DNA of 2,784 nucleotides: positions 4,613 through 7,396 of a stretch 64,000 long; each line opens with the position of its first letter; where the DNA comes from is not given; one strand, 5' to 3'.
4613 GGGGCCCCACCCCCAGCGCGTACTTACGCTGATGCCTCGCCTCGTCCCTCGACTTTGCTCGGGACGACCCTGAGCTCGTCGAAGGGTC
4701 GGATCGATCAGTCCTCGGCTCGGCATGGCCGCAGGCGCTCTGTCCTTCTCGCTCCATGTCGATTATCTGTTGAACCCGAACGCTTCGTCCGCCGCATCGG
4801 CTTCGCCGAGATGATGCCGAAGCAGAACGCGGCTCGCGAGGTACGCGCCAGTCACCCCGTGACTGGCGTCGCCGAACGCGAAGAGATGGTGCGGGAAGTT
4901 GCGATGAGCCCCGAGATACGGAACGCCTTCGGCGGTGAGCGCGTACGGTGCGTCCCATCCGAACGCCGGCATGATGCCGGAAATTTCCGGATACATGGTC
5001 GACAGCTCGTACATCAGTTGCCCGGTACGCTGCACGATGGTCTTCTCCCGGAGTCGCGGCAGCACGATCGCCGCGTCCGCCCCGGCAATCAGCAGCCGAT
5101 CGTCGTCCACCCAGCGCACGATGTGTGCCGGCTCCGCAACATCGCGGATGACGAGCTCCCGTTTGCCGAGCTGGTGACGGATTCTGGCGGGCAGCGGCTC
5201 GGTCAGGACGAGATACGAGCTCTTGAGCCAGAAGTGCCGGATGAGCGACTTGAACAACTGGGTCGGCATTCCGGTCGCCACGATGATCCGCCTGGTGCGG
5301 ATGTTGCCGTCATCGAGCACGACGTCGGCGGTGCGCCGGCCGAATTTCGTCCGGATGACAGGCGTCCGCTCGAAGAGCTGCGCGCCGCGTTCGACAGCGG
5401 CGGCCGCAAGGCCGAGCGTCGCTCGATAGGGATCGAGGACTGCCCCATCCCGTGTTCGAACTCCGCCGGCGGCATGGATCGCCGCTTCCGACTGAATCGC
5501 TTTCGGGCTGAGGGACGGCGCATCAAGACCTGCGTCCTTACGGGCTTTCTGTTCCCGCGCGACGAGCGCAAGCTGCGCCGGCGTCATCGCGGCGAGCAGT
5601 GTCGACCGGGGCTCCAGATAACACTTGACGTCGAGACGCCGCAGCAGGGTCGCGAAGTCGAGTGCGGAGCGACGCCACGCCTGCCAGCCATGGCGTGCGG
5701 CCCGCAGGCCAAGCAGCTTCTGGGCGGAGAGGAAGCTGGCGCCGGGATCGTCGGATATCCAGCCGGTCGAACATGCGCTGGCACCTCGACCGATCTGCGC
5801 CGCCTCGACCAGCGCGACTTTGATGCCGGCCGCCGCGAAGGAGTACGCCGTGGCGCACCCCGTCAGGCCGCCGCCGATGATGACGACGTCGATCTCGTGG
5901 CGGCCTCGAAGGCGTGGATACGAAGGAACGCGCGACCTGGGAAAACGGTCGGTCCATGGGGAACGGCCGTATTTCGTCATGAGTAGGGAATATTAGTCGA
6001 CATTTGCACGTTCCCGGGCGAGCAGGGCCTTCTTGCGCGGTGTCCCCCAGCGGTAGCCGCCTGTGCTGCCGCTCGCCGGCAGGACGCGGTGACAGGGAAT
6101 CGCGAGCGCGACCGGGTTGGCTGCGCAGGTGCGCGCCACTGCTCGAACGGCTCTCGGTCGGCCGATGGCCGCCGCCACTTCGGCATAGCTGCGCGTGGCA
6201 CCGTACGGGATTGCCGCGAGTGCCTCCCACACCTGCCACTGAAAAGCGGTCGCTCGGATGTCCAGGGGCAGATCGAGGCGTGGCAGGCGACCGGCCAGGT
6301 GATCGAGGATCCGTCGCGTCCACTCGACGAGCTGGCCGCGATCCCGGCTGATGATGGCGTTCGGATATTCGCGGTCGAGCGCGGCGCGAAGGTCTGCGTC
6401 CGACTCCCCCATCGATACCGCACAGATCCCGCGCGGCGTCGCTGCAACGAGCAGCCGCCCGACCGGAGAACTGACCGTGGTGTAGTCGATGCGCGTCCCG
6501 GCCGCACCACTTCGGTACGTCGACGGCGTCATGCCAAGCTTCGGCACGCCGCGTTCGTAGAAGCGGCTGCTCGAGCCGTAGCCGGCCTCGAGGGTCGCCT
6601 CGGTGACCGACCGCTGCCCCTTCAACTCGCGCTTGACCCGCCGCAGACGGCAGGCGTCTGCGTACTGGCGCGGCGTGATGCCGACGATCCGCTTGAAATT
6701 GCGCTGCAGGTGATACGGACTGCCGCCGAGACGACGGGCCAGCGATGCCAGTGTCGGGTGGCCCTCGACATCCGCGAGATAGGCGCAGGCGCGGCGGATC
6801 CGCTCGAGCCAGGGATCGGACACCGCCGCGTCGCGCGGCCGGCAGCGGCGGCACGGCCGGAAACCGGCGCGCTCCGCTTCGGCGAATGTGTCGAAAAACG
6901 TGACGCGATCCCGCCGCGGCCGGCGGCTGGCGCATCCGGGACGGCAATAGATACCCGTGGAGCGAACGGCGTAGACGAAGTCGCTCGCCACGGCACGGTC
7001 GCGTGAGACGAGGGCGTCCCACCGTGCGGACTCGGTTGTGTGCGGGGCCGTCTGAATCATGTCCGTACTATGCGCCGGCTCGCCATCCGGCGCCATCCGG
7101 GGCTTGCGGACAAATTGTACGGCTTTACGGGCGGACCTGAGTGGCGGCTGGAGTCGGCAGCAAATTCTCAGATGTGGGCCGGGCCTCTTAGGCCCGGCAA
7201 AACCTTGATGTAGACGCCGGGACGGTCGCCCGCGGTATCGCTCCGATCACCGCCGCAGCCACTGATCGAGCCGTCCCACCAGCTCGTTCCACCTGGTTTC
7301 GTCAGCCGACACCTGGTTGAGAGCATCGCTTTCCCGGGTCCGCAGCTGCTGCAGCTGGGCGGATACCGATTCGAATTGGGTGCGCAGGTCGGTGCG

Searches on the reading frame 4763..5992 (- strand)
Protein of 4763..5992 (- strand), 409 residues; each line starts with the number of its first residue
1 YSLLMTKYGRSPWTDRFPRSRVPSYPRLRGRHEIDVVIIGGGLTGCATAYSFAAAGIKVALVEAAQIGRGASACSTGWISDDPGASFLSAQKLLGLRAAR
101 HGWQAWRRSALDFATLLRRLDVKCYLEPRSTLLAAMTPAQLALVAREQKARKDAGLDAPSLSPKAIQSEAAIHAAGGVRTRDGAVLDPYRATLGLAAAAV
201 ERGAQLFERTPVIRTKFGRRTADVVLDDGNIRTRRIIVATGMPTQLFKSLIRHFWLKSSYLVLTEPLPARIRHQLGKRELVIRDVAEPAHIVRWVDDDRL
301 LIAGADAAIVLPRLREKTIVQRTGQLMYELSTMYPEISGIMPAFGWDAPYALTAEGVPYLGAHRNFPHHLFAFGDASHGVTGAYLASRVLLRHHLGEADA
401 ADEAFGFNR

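Call 50: search_protein_families(library=pfam, proteins=[window:4763-5992:-])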
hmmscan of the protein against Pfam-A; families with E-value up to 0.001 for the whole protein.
window:4763-5992:- (409 aa): 8 families
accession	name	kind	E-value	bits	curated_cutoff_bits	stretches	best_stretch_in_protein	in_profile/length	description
PF01266.30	DAO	-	2.2e-45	156.2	27.9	1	35-390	1-350/353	FAD dependent oxidoreductase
PF00890.30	FAD_binding_2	-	3.2e-07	30.3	20.4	1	35-79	1-45/414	FAD binding domain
PF07992.20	Pyr_redox_2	-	1.7e-06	28.1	26.1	1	35-66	144-175/291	Pyridine nucleotide-disulphide oxidoreductase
PF01134.28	GIDA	-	9.1e-05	22.1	22.1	1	35-68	1-34/391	Glucose inhibited division protein A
PF12831.13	FAD_oxidored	-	0.00012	21.9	27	1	35-66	1-32/416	FAD dependent oxidoreductase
PF05834.18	Lycopene_cycl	-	0.00029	20.5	23.4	0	35-66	1-34/380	Lycopene cyclase protein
PF01946.23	Thi4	-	0.00036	20.3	26.2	0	32-65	16-50/235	Thi4 family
PF00070.33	Pyr_redox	-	0.00076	20.4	22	0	36-65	2-31/82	Pyridine nucleotide-disulphide oxidoreductase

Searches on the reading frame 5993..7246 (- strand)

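Call 62: search_protein_families(library=pfam, proteins=[window:5993-7246:-])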
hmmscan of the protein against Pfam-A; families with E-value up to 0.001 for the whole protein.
window:5993-7246:- (417 aa): 5 families
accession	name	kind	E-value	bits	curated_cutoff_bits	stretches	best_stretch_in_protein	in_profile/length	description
PF01035.26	DNA_binding_1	-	1.9e-31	108.2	27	1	334-413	1-80/81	6-O-methylguanine DNA methyltransferase, DNA binding domain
PF02805.21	Ada_Zn_binding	-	1.6e-28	98.9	23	1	74-137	1-64/65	Metal binding domain of Ada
PF12833.13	HTH_18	-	4e-20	72.3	33.6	1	169-246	1-79/80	Helix-turn-helix domain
PF00165.29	HTH_AraC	-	5.5e-10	39.6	26.6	1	165-195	10-40/42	Bacterial regulatory helix-turn-helix proteins, AraC family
PF02870.21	Methyltransf_1N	-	8.8e-07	29.8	21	1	255-330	3-71/71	6-O-methylguanine DNA methyltransferase, ribonuclease-like domain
